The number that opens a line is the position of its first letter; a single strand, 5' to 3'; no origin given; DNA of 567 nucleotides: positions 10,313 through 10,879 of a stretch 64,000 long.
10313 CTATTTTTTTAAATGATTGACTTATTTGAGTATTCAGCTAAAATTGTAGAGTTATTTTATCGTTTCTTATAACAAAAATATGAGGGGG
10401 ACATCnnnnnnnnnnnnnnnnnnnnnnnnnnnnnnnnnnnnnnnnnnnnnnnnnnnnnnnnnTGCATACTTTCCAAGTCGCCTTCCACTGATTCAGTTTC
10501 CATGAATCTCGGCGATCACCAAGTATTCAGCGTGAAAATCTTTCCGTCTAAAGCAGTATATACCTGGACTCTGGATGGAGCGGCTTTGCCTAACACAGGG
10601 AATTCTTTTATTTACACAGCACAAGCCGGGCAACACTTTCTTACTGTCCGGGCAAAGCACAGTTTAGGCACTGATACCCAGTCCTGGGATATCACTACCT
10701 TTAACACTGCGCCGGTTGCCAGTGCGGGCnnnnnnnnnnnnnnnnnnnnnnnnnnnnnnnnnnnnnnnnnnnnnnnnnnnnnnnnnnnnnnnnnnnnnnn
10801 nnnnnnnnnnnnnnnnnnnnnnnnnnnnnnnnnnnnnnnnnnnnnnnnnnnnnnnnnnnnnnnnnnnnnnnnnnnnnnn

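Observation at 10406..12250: Paralogous lipoprotein family built from a shared N-terminal module, PKD/Ig domains and catalytically incomplete FGE-sulfatase domains, with no sulfatase nearby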

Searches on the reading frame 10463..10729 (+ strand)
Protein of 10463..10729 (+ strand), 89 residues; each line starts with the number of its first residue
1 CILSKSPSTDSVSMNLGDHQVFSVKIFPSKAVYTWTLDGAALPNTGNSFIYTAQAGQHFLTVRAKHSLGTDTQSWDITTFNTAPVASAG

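Call 24: find_homologous_proteins(query=window:10463-10729:+, max_evalue=0.001)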
Query seq(89 aa): no candidate shares three 5-residue words with the query. No homologue found.

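Call 49: search_protein_representatives(alignment_id=A4)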
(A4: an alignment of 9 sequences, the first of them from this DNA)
Query: 9 sequences, 85 profile positions. Proteins with E-value up to 0.001 (for the whole library): 2244; up to 1e-10: 480; up to 1e-30: 44. The best 150 are listed.
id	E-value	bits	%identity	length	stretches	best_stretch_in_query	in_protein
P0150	5.7e-85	295.7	-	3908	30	12-65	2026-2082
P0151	1.1e-62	224.3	-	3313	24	9-50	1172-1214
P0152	1.5e-61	220.7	-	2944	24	14-82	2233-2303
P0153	9.4e-60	214.9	-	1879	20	3-83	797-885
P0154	5.0e-58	209.4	-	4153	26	15-53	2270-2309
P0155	9.5e-54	195.7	-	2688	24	2-57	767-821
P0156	6.2e-49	180.3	-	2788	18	12-83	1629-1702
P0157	8.3e-49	179.8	-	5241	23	4-48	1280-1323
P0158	1.6e-48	178.9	-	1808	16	9-83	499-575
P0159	6.4e-48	177.0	-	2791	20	12-83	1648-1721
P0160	1.3e-44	166.4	-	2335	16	11-83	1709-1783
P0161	4.7e-43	161.4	-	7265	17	6-50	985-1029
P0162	2.3e-40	152.8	-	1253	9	12-83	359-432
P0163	6.2e-40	151.4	-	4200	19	6-44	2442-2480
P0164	1.7e-39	150.0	-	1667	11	4-81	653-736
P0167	1.4e-38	147.1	-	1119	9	3-72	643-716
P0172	8.8e-36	138.1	-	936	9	3-69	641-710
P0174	2.7e-34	133.3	-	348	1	1-82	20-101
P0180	7.0e-34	132.0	-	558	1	1-85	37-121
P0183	4.2e-33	129.5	-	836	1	1-85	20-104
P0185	8.2e-33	128.6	-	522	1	1-85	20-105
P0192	3.4e-31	123.4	-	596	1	1-83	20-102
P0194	1.6e-30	121.3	-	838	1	1-85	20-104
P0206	3.1e-29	117.1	-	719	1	1-85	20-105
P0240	2.5e-23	98.2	-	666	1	1-78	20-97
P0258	5.2e-22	94.0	-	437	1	1-83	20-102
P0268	2.3e-21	91.9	-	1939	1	1-79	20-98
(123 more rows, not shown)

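Call 52: search_protein_families(library=pfam, alignment_id=A6, max_evalue=0.00001)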
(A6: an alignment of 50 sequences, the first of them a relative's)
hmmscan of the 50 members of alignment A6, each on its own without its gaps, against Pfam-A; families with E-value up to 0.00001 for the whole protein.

A. member 1, P0183 (836 aa): 9 families
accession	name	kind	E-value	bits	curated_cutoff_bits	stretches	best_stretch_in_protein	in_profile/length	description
PF25390.1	WD40_RLD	-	1.6e-86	291.4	150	2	585-830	32-292/363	RCC1-like domain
PF22352.2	K319L-like_PKD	-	8.7e-70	231.2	27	4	107-191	2-84/84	K319L-like, PKD domain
PF00415.24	RCC1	-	1.7e-68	227.5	21.7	6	500-549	1-50/50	Regulator of chromosome condensation (RCC1) repeat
PF13540.12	RCC1_2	-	7.4e-50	166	22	3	639-665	4-30/30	Regulator of chromosome condensation (RCC1) repeat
PF18911.6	PKD_4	-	1.3e-26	92.9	27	1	99-187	1-81/85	PKD domain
PF21027.3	Sde0182_C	-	2.5e-19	70.1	27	0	118-178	2-68/83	Cellulose-binding protein Sde0182, C-terminal domain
PF17963.7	Big_9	-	6e-19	69.2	23.6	1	99-189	1-88/89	Bacterial Ig domain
PF25384.1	Alsin_RLD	-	1.2e-11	45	100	0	637-672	278-313/405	Alsin RCC1-like domain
PF02010.21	REJ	-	8.7e-08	31.6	25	0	359-478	55-200/452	REJ domain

B. families by the number of members that match (of 50 scanned): 19 families
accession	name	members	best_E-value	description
PF18911.6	PKD_4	22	8.2e-34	PKD domain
PF22352.2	K319L-like_PKD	21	7.6e-90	K319L-like, PKD domain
PF17963.7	Big_9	8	4.5e-21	Bacterial Ig domain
PF25390.1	WD40_RLD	7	1.1e-156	RCC1-like domain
PF00415.24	RCC1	7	1.9e-134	Regulator of chromosome condensation (RCC1) repeat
PF13540.12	RCC1_2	7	1.4e-99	Regulator of chromosome condensation (RCC1) repeat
PF03781.23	FGE-sulfatase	6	1.1e-51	Sulfatase-modifying factor enzyme 1-like domain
PF21027.3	Sde0182_C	6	1.7e-20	Cellulose-binding protein Sde0182, C-terminal domain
PF25384.1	Alsin_RLD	5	1.4e-22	Alsin RCC1-like domain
PF02010.21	REJ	5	1.8e-17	REJ domain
PF13360.13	PQQ_2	3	5.5e-37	Outer membrane protein assembly factor BamB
PF00801.26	PKD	3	3.1e-10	PKD domain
PF13570.13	Beta-prop_ACSF4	2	1.1e-51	Beta-alanine-activating enzyme, beta-propeller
PF01011.28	PQQ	2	6.5e-21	Glucose/ethanol/alcohol dehydrogenase, beta-propeller domain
PF20236.3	DUF6593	2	2.2e-11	Family of unknown function (DUF6593)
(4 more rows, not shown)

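Call 63: list_cluster_members(proteins=[P0185, P0183, P0174, P0206, P0258, P0180, P0192, P0194, P0240, P0268])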
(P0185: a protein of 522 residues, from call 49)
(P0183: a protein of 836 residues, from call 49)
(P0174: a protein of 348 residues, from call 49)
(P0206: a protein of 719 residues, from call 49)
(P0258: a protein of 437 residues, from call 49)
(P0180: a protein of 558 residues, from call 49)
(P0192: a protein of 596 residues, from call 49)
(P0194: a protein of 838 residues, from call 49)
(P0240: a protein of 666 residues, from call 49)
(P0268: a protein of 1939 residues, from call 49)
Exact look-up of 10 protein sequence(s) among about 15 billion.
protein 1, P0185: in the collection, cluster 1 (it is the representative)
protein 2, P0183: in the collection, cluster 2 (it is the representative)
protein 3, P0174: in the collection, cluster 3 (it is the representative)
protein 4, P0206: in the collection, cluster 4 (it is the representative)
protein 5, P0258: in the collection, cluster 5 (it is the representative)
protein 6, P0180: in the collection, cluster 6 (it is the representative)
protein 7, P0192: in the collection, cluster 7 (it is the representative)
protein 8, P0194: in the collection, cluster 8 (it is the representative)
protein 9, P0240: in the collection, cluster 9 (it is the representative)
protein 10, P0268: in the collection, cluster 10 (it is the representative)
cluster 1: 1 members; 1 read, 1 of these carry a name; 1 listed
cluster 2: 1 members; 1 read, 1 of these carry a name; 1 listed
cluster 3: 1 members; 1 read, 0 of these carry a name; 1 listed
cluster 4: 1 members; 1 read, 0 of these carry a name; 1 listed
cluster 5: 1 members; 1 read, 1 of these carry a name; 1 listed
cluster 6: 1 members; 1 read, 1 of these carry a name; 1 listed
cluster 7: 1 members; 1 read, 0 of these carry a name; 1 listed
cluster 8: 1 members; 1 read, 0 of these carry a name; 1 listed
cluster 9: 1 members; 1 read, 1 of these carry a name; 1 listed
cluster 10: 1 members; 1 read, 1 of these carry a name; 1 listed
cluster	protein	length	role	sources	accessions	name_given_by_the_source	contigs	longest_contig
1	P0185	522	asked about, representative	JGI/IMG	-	formylglycine-generating enzyme required for sulfatase activity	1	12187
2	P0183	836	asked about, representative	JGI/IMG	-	alpha-tubulin suppressor-like RCC1 family protein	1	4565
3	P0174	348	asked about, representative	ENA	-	-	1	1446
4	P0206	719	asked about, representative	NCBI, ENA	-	-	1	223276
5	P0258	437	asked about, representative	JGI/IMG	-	formylglycine-generating enzyme required for sulfatase activity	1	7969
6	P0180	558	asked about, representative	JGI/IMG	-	outer membrane protein assembly factor BamB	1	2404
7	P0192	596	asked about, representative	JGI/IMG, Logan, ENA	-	-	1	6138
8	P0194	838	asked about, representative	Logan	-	-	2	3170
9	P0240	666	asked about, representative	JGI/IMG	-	hypothetical protein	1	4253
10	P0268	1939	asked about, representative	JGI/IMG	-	alpha-tubulin suppressor-like RCC1 family protein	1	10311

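Call 66: find_related_loci(query=A7, collection=metagenome_contigs, flank=10000)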
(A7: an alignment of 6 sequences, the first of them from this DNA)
Query A7 (86 aa) in metagenome_contigs; peptide patterns used: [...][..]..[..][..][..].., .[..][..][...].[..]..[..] (x = any residue, [..] = any of these).
193 stretches matched a pattern; 6 encode a relative of the query (tblastn E <= 1e-3); 6 distinct loci.
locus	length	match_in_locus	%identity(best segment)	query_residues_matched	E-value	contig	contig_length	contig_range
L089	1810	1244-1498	63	1-86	2e-35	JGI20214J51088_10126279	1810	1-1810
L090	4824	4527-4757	65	1-77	7e-35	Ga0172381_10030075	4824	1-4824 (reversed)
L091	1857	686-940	62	1-86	1e-33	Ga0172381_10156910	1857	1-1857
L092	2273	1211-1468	53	1-86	2e-31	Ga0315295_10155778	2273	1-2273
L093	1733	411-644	60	1-78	4e-31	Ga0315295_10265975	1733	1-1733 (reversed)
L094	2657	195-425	57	1-77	2e-29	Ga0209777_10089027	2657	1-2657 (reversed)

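Call 70: search_protein_families(library=pfam, proteins=[P0162, P0167, P0172], max_evalue=0.00001)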
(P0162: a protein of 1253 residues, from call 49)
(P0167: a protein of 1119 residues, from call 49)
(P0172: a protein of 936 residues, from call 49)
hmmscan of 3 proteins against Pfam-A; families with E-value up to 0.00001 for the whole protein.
P0162 (1253 aa): 4 families
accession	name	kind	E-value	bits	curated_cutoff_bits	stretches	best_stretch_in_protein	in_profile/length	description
PF19408.5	PKD_6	-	9.8e-181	587.1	25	9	432-509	2-82/82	PKD-like domain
PF18911.6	PKD_4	-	2e-14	53.8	27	1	1095-1159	10-76/85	PKD domain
PF18962.6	Por_Secre_tail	-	9.2e-10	39.1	27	1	1182-1247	1-72/75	Secretion system C-terminal sorting domain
PF00801.26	PKD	-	9.1e-09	35.6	23.5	1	1108-1156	16-69/80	PKD domain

P0167 (1119 aa): 10 families
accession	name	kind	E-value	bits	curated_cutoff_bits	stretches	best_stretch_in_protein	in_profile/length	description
PF13927.12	Ig_3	-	2e-44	150.4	30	1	644-705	3-62/78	Immunoglobulin domain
PF00801.26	PKD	-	4.7e-27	94.2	23.5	0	734-804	3-73/80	PKD domain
PF05048.19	NosD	-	2.1e-25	89.9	23.6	1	78-254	30-212/212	Periplasmic copper-binding protein (NosD)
PF07495.19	Y_Y_Y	-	1.5e-24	86.1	26.6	0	673-727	10-64/65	Y_Y_Y domain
PF07679.22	I-set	-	3.3e-21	75.6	23.7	0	645-709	3-66/90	Immunoglobulin I-set domain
PF13229.12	Beta_helix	-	4.4e-18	65.8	25.9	1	57-188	17-147/158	Right handed beta helix region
PF19077.6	Big_13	-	3e-17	63.4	27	0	601-639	59-100/102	Bacterial Ig-like domain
PF16820.11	PKD_3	-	1.6e-16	60.3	26.3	0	500-532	32-62/68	PKD-like domain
PF13895.12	Ig_2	-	4.6e-14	52.8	27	0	475-553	4-79/79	Immunoglobulin domain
PF02368.24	Big_2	-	3.3e-08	33.8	22.8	0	908-931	4-27/79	Bacterial Ig-like domain (group 2)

P0172 (936 aa): 11 families
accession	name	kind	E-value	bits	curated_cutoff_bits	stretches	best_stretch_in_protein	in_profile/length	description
PF06832.18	BiPBP_C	-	7.5e-47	157.6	26.8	0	396-442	29-74/90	Penicillin-Binding Protein C-terminus Family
PF13927.12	Ig_3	-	1e-46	157.8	30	1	383-436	2-63/78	Immunoglobulin domain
PF00801.26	PKD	-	8.6e-28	96.6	23.5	0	125-200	2-77/80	PKD domain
PF07679.22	I-set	-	1.2e-21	77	23.7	0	211-290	3-78/90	Immunoglobulin I-set domain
PF13895.12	Ig_2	-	1.3e-18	67.4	27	0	386-465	3-79/79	Immunoglobulin domain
PF07495.19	Y_Y_Y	-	8.6e-18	64.4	26.6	0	324-379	7-64/65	Y_Y_Y domain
PF16820.11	PKD_3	-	1.4e-17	63.7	26.3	0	214-274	9-66/68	PKD-like domain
PF19077.6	Big_13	-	7e-13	49.4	27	0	167-205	59-100/102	Bacterial Ig-like domain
PF22352.2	K319L-like_PKD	-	2.8e-11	43.7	27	0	235-286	25-80/84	K319L-like, PKD domain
PF18911.6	PKD_4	-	6.1e-09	36.3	27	0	221-291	15-85/85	PKD domain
PF24908.1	Ig_SIBA-E_2nd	-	1.6e-06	28.7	27.8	0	765-806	45-85/117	Integrin beta-like protein A-E, second Ig-like domain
